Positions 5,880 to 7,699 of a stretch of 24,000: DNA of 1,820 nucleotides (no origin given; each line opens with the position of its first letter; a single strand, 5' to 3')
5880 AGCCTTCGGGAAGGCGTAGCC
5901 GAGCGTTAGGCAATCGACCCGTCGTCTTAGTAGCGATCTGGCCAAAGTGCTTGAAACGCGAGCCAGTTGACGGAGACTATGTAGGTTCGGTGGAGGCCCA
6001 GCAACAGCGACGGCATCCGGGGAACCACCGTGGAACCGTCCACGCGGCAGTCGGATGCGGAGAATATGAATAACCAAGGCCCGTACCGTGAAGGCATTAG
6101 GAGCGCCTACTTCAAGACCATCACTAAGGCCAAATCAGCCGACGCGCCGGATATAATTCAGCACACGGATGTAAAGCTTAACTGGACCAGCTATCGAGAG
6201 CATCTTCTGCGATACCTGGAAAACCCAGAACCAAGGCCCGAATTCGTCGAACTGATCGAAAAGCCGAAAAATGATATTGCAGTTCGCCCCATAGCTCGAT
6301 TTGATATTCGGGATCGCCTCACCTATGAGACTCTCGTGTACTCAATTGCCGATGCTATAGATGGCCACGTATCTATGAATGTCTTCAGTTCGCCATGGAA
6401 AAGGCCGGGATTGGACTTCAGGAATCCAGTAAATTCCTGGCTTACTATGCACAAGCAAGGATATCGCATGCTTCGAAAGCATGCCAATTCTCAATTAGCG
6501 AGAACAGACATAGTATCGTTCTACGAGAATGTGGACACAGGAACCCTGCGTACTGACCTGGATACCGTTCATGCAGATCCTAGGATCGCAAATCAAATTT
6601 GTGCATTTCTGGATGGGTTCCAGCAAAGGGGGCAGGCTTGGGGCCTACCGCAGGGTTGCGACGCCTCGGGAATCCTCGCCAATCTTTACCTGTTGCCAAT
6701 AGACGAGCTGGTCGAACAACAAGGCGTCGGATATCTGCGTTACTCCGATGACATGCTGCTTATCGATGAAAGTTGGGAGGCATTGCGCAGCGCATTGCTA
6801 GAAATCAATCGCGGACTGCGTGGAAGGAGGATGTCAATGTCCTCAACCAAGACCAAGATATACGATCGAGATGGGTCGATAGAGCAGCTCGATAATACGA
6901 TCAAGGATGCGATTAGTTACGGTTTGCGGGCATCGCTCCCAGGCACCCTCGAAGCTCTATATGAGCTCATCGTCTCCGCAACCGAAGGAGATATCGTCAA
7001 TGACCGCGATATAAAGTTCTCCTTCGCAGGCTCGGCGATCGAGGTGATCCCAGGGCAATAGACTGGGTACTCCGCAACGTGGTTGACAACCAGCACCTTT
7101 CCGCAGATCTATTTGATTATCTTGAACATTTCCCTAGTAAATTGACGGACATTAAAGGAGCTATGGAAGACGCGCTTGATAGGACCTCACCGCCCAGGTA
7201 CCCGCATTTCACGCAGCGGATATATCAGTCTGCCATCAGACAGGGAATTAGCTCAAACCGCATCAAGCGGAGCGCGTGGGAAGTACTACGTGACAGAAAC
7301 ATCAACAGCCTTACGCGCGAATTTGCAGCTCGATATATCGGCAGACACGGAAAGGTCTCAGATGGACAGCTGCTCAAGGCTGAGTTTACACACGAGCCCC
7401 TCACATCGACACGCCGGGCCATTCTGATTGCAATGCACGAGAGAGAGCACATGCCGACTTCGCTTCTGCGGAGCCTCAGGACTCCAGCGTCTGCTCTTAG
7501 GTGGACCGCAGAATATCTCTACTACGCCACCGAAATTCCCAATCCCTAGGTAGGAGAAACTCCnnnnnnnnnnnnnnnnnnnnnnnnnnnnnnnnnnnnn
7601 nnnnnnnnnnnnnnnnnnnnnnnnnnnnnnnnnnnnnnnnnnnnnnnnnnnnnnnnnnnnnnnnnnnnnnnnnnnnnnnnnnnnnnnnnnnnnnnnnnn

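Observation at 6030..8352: Low-GC two-gene cassette: reverse transcriptase with HEAT/alpha-repeat domain plus a 2-TM Nudix-like protein, a candidate new UG/Abi-type defence system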

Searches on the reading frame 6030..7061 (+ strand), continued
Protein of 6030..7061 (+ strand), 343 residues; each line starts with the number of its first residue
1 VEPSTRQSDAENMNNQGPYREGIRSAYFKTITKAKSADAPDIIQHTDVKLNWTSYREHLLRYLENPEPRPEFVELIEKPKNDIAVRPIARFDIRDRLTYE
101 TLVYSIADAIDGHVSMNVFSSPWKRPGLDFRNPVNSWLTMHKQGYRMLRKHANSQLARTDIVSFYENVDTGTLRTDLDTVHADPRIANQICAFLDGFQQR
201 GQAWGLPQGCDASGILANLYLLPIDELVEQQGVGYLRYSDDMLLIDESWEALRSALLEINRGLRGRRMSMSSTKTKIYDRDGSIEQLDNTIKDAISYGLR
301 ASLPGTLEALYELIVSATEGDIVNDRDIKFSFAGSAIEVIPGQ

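Call 29: search_protein_families(library=padloc, proteins=[P0002, P0047, P0051, P0060, P0004], max_evalue=0.00001)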
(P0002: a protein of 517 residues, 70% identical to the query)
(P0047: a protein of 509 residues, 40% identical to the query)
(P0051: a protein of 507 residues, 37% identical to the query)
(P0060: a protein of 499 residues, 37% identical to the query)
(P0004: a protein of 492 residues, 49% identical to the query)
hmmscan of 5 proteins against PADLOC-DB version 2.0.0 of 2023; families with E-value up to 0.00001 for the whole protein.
P0002 (517 aa): 63 families (the best 25 are shown)
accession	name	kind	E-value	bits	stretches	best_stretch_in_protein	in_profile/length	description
PDLC03761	RT_UG23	-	3.7e-177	587.7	1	33-515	6-487/489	DRT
PDLC03771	RT_UG32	-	7e-59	197.8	1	47-515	47-509/521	DRT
PDLC03759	RT_UG21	-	9.8e-54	180.9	2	36-306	9-281/503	DRT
PDLC03756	RT_UG19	-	1.1e-39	135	1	89-479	66-452/562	DRT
PDLC03758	RT_UG20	-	8.1e-38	128.7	2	83-294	63-273/511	DRT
PDLC03760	RT_UG22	-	4.5e-37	126.2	1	64-299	40-250/476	DRT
PDLC03772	RT_UG33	-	1e-36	125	1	80-481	52-448/490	DRT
PDLC03783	Drt8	-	2.4e-36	124.1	1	59-304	32-274/493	DRT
PDLC03786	RT_UG9_small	-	7.9e-32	108.8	1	51-488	29-496/541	DRT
PDLC03785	RT_UG9_large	-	8.5e-31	105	1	80-303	290-515/772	DRT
PDLC01136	RT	-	1.2e-25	88.5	1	29-297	6-253/263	RT (reverse transcriptase)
PDLC03773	RT_UG34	-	2.8e-20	70.7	1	35-298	17-296/512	DRT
PDLC03750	RT_UG13b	-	3e-18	64.1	1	148-293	136-292/430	DRT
PDLC03749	RT_UG13a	-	3.1e-18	64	1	45-298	34-300/589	DRT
PDLC03768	Drt3a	-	1.1e-17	62.6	1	166-299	136-253/411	DRT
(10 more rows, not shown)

P0047 (509 aa): 64 families (the best 25 are shown)
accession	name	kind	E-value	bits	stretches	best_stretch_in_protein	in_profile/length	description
PDLC03761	RT_UG23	-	1.2e-182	605.9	1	13-500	2-489/489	DRT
PDLC03771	RT_UG32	-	1.5e-66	223.1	1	21-498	36-509/521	DRT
PDLC03759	RT_UG21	-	2e-66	222.8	2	17-289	6-280/503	DRT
PDLC03758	RT_UG20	-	3.2e-45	153.1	2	54-289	50-284/511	DRT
PDLC03772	RT_UG33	-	2e-44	150.4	1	64-472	52-456/490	DRT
PDLC03785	RT_UG9_large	-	6.3e-43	145.1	1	53-329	279-549/772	DRT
PDLC03756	RT_UG19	-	2.2e-40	137.3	1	52-428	45-419/562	DRT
PDLC03760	RT_UG22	-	4.3e-39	132.8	1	27-310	19-273/476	DRT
PDLC03783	Drt8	-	2.7e-38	130.6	1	16-494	5-492/493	DRT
PDLC03786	RT_UG9_small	-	2.1e-32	110.7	1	51-471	44-496/541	DRT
PDLC01136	RT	-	2.3e-30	103.9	1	16-283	9-255/263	RT (reverse transcriptase)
PDLC03773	RT_UG34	-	1.5e-22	78.3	1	61-284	61-298/512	DRT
PDLC03750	RT_UG13b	-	3.8e-22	77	1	131-293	135-307/430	DRT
PDLC03770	RT_UG31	-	4.1e-20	70.4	1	95-330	81-299/456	DRT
PDLC03749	RT_UG13a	-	3.1e-19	67.3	1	30-362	35-389/589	DRT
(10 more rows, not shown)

P0051 (507 aa): 41 families (the best 25 are shown)
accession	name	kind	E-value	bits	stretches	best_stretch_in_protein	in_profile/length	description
PDLC03761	RT_UG23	-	1.7e-181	602.1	1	10-496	4-488/489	DRT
PDLC03771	RT_UG32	-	6.9e-68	227.6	1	14-495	34-509/521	DRT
PDLC03759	RT_UG21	-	3.7e-67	225.2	2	12-285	6-281/503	DRT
PDLC03783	Drt8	-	6.4e-43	145.8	1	10-487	4-489/493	DRT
PDLC03772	RT_UG33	-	2e-42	143.8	1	31-466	26-454/490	DRT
PDLC03758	RT_UG20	-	4.1e-40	136.3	2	61-281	62-281/511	DRT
PDLC03760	RT_UG22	-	1.7e-37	127.6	1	48-488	44-353/476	DRT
PDLC03785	RT_UG9_large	-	2.1e-36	123.5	1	31-278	263-506/772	DRT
PDLC03756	RT_UG19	-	1.5e-33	114.7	1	126-458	130-452/562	DRT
PDLC03786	RT_UG9_small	-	5.4e-30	102.7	1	30-464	29-493/541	DRT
PDLC01136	RT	-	2.7e-23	80.7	1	12-269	10-246/263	RT (reverse transcriptase)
PDLC03750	RT_UG13b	-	3.5e-17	60.6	1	126-276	135-295/430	DRT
PDLC03773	RT_UG34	-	5e-17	60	1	136-282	142-301/512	DRT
PDLC03768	Drt3a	-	9.6e-16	56.2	1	144-287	135-262/411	DRT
PDLC03779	RT_UG4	-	1.5e-15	55.1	1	146-268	118-246/307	DRT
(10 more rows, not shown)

P0060 (499 aa): 55 families (the best 25 are shown)
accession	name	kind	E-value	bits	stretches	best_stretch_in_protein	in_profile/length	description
PDLC03761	RT_UG23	-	1.4e-196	651.8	1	3-490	3-487/489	DRT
PDLC03759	RT_UG21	-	4.3e-64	215.1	1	25-456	25-472/503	DRT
PDLC03771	RT_UG32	-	3.6e-59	198.8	1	20-485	47-505/521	DRT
PDLC03760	RT_UG22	-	2.8e-46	156.5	1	51-456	53-424/476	DRT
PDLC03783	Drt8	-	2.4e-44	150.5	1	30-471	30-478/493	DRT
PDLC03772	RT_UG33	-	3.5e-44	149.6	1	53-468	51-461/490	DRT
PDLC03756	RT_UG19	-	9.6e-44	148.4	1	42-468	45-467/562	DRT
PDLC03758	RT_UG20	-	1.8e-35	121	2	42-276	48-281/511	DRT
PDLC03785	RT_UG9_large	-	2.9e-33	113.1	1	58-272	294-507/772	DRT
PDLC03786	RT_UG9_small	-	2.1e-29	100.8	1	24-458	29-492/541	DRT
PDLC01136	RT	-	1e-25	88.7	1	24-266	26-248/263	RT (reverse transcriptase)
PDLC03773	RT_UG34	-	3.5e-21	73.7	1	185-267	209-291/512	DRT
PDLC03749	RT_UG13a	-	6.8e-20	69.5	1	21-402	37-435/589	DRT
PDLC03750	RT_UG13b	-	9.2e-20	69.1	1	117-270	131-295/430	DRT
PDLC03747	RT_UG10_small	-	1e-17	62.2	1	70-319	443-708/824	DRT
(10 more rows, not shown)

P0004 (492 aa): 60 families (the best 25 are shown)
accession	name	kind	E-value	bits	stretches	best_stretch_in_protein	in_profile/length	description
PDLC03761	RT_UG23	-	9.2e-219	725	1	6-491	4-489/489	DRT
PDLC03771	RT_UG32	-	1.5e-69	233.1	1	11-489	35-509/521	DRT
PDLC03759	RT_UG21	-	2.4e-59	199.5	1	7-480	5-497/503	DRT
PDLC03756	RT_UG19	-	3.1e-43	146.7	1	44-456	46-455/562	DRT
PDLC03758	RT_UG20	-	1.9e-41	140.7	2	42-277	47-282/511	DRT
PDLC03772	RT_UG33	-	5.1e-40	135.8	1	57-481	54-473/490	DRT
PDLC03783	Drt8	-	7.5e-39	132.4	1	21-278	18-274/493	DRT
PDLC03760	RT_UG22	-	5.4e-36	122.6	1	24-484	25-354/476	DRT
PDLC01136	RT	-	9.7e-33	111.7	1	5-270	7-252/263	RT (reverse transcriptase)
PDLC03785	RT_UG9_large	-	1.1e-32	111.2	1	59-272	294-510/772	DRT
PDLC03786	RT_UG9_small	-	4.9e-27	93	1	27-273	30-288/541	DRT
PDLC03773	RT_UG34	-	8.8e-22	75.7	1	64-280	73-304/512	DRT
PDLC03749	RT_UG13a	-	1.5e-21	75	1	21-417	35-450/589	DRT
PDLC03750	RT_UG13b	-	6.1e-21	73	1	122-267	135-292/430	DRT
PDLC03768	Drt3a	-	1.8e-19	68.5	1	135-273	131-261/411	DRT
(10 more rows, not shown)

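Call 50: find_encoding_contigs(protein=P0001, flank=10000, max_places=2)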
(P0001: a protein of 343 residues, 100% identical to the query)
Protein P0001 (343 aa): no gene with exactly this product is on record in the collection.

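Call 51: find_encoding_contigs(protein=P0002, flank=5000, max_places=2)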
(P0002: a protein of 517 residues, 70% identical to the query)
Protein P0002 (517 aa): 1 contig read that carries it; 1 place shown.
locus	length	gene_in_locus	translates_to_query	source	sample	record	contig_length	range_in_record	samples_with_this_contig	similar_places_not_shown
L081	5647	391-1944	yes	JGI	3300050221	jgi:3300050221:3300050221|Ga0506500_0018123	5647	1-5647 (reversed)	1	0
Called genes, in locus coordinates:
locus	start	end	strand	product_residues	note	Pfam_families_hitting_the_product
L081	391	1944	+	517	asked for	PF00078:RVT_1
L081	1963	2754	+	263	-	PF18167:Sa_NUDIX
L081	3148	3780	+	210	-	-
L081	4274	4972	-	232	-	PF00589:Phage_integrase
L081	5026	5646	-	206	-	?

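Call 58: search_solved_structures(query=A1, max_evalue=0.01)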
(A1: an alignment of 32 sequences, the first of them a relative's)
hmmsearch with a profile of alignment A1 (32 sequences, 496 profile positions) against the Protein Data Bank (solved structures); distinct sequences matched with E-value up to 0.01: 27.
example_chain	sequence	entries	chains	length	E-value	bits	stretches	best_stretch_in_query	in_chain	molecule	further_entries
5hhj_A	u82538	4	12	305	3.9e-16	61.9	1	8-262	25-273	Retron-type reverse transcriptase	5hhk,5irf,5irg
5hhl_A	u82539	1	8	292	5.5e-16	61.4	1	8-262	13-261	Retron-type reverse transcriptase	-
7uim_D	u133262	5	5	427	1.9e-15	59.6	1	8-262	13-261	Group II intron reverse transcriptase/maturase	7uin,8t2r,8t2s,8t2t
7kft_D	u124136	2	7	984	8.1e-14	54.3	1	47-274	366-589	Cas6-RT-Cas1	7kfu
6ar1_A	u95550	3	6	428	1.9e-13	53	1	39-240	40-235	GsI-IIC RT | Trt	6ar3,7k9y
6me0_C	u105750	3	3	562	3.6e-12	48.8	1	42-273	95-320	Maturase reverse transcriptase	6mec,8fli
8bgj_A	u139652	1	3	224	5.7e-12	48.2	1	144-263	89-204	RNA-directed DNA polymerase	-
9z6y_A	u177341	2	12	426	5.6e-11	44.9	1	137-251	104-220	Drt3a reverse transcriptase protein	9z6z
9ioa_A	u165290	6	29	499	7.9e-10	41.1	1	40-263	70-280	RNA-dependent DNA polymerase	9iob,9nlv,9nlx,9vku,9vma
9wy8_A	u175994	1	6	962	1e-08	37.4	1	138-324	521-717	Maltose/maltodextrin-binding periplasmic protein,Reverse transcriptase domain-containing p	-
9c0i_A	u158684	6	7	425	2.4e-08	36.2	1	191-267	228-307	Reverse transcriptase/maturase family protein | Antiviral reverse transcriptase Drt2 | RNA-dependent DNA polymerase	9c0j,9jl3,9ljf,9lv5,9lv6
21ou_A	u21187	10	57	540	2.4e-08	36.2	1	169-269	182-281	Reverse transcriptase domain-containing protein | UG15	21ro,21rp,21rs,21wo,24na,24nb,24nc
9lje_A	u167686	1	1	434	2.4e-08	36.2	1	191-267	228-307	RNA-dependent DNA polymerase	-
9vdo_A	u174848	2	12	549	2.5e-08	36.2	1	169-269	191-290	Reverse transcriptase domain-containing protein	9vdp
9ltm_A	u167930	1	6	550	2.5e-08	36.1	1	169-269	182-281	Reverse transcriptase domain-containing protein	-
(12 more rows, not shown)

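Call 64: search_protein_families(library=ncbifam, proteins=[P0002], max_evalue=0.001)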
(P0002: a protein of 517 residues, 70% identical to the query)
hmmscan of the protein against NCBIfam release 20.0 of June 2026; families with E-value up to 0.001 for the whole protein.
P0002 (517 aa): 6 families
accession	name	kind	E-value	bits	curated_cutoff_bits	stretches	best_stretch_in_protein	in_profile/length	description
NF041747.1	Drt3a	equivalog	3e-17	63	200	1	163-308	109-257/412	antiviral reverse transcriptase Drt3a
TIGR04416.1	group_II_RT_mat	equivalog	2.5e-16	59.8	300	1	39-293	8-256/353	group II intron reverse transcriptase/maturase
NF041746.1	Drt2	equivalog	2.8e-11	43.3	390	1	209-300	216-310/416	antiviral reverse transcriptase Drt2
NF038233.2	retron_St85_RT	exception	2e-10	40.5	235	1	165-287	89-211/289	retron St85 family RNA-directed DNA polymerase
NF041750.1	Drt5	equivalog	1.6e-07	30.7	550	1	168-299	130-263/484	antiviral reverse transcriptase Drt5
NF041749.1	Drt4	equivalog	7.6e-07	28.4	450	1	212-290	190-268/489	antiviral reverse transcriptase Drt4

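Call 65: predict_structure(alignment_id=A1)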
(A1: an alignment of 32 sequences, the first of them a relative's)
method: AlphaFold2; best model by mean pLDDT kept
length: 517 residues; sequences in the alignment: 32
mean_pLDDT: 87.9   pTM: 0.85
mean pLDDT of the five models: 87.9, 87.1, 85.9, 83.6, 82.9
residues with pLDDT >= 90: 348; 70-90: 121; 50-70: 22; < 50: 26
segments of 3 or more residues with pLDDT < 50: 1-23
pLDDT, mean of each block of 10 residues (from residue 1): 30 40 71 91 76 89 93 86 88 88 92 94 92 59 67 89 94 90 96 94 93 82 91 96 94 95 97 94 93 82 77 86 91 82 94 96 93 95 95 92 94 95 98 95 97 95 96 97 94 93 95 88
secondary structure, 60 per line:
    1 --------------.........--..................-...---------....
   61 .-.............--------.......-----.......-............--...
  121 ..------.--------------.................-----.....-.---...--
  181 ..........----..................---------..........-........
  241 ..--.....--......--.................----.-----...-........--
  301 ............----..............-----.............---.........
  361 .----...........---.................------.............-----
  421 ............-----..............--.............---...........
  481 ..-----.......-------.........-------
elements in order: H15-23 H26-43 H57-61 H63-75 E84-90 E96-102 H104-115 H118-122 H144-160 E166-170 H181-190 H195-212 H222-231 H233-242 E245-249 E252-257 H260-276 E287-289 H291-298 H301-312 H317-330 H336-348 H352-361 H366-376 H380-396 H403-415 H421-432 H438-451 H454-466 H470-482 H488-494 H502-510

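Call 67: fold_search(model_id=the predicted structure, library=pdb)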
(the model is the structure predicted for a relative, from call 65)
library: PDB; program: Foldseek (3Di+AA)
matches with E <= 10: 1213; with E <= 0.001: 266
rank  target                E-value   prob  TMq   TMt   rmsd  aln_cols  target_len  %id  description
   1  9vdo_A                5.0e-11  1.00  0.54  0.56   8.6       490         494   13  Cryo-EM structure of the substrate bound DRT4 (released 2025-11-12)
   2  9l9s_A                5.7e-11  1.00  0.50  0.48   9.4       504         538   13  The crystal structure of UG15 (released 2026-01-14)
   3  9l9s_B                7.4e-11  1.00  0.50  0.48   9.3       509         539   14  The crystal structure of UG15 (released 2026-01-14)
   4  9vma_A                1.5e-10  1.00  0.40  0.42  20.8       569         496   16  Cryo-EM structure of substrate-bound DRT9 hexamer complex (released 2025-08-20)
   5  9wy8_A                1.6e-10  1.00  0.62  0.64   5.7       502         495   16  Cryo-EM structure of the hexameric DRT6 (released 2026-01-21)
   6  9vdv_A                2.3e-10  1.00  0.49  0.51  10.1       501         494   12  Cryo-EM structure of the catalytically inactive DRT4 (released 2025-11-12)
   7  9d4s_A                3.7e-10  1.00  0.43  0.53  11.8       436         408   15  Structure of G2L4 RT in complex with 15 nucleotide snapback substrate (released 2025-07-30)
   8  7r07_C                4.4e-10  1.00  0.61  0.54   6.2       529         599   14  Abortive infection DNA polymerase AbiK from Lactococcus lactis (released 2022-09-07)
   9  7z0z_A                7.2e-10  1.00  0.61  0.55   7.4       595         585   13  Abortive infection DNA polymerase AbiK from Lactococcus lactis, Y44F variant (released 2022-09-07)
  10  7r07_D                1.1e-09  1.00  0.56  0.49  10.0       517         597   14  Abortive infection DNA polymerase AbiK from Lactococcus lactis (released 2022-09-07)
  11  9ioa_A                1.2e-09  1.00  0.40  0.42  20.6       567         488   15  Cryo-EM structure of the tetrameric DRT9-ncRNA complex (released 2025-05-14)
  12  7k9y_A                1.3e-09  1.00  0.41  0.49  19.2       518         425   14  GsI-IIC RT Template-Switching Complex (twinned) (released 2021-08-18)
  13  6ar3_D                1.4e-09  1.00  0.41  0.49  19.5       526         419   15  Structure of a Thermostable Group II Intron Reverse Transcriptase with Template-Primer and Its Functional and Evolutio (released 2017-11-29)
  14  6ar3_A                1.8e-09  1.00  0.41  0.49  18.5       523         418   15  Structure of a Thermostable Group II Intron Reverse Transcriptase with Template-Primer and Its Functional and Evolutio (released 2017-11-29)
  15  9vku_A                3.0e-09  1.00  0.39  0.40  21.1       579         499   15  Cryo-EM structure of DRT9 tetramer complex (released 2025-08-20)
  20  7r08_C                6.7e-09  1.00  0.50  0.53  10.2       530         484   14  Abortive infection DNA polymerase Abi-P2 (released 2022-09-07)
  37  7r08_A                5.7e-08  1.00  0.42  0.44  10.8       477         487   14  Abortive infection DNA polymerase Abi-P2 (released 2022-09-07)
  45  7r08_D                1.2e-07  1.00  0.49  0.53  11.9       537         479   12  Abortive infection DNA polymerase Abi-P2 (released 2022-09-07)
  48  7r08_F                1.4e-07  1.00  0.42  0.44  13.1       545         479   12  Abortive infection DNA polymerase Abi-P2 (released 2022-09-07)
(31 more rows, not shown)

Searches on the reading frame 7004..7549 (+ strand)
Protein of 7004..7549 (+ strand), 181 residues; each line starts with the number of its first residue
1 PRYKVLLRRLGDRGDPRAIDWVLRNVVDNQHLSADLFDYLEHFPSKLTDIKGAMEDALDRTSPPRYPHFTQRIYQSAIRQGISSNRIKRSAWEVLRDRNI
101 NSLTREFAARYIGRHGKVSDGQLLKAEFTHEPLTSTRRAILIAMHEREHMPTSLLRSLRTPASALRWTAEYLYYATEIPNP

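Call 4: search_protein_families(library=pfam, proteins=[window:7004-7549:+], max_evalue=1)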
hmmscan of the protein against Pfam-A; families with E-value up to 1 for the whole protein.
window:7004-7549:+ (181 aa): 1 family
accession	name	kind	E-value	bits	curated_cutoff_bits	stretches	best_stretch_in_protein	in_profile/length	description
PF13646.12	HEAT_2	-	0.067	13.9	27.7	0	95-144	40-87/88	HEAT repeats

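Call 5: search_protein_families(library=padloc, proteins=[window:7004-7549:+], max_evalue=1)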
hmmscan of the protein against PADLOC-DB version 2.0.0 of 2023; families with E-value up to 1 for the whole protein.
window:7004-7549:+ (181 aa): 5 families
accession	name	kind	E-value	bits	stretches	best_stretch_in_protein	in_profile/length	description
PDLC03761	RT_UG23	-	2.8e-54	182.5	1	4-180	312-488/489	DRT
PDLC03759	RT_UG21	-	9e-10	35.9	1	4-160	333-487/503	DRT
PDLC03758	RT_UG20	-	2.4e-09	34.8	1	10-143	352-481/511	DRT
PDLC03771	RT_UG32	-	1e-08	32.3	1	6-179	337-509/521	DRT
PDLC03760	RT_UG22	-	0.001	16.2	1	7-159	319-464/476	DRT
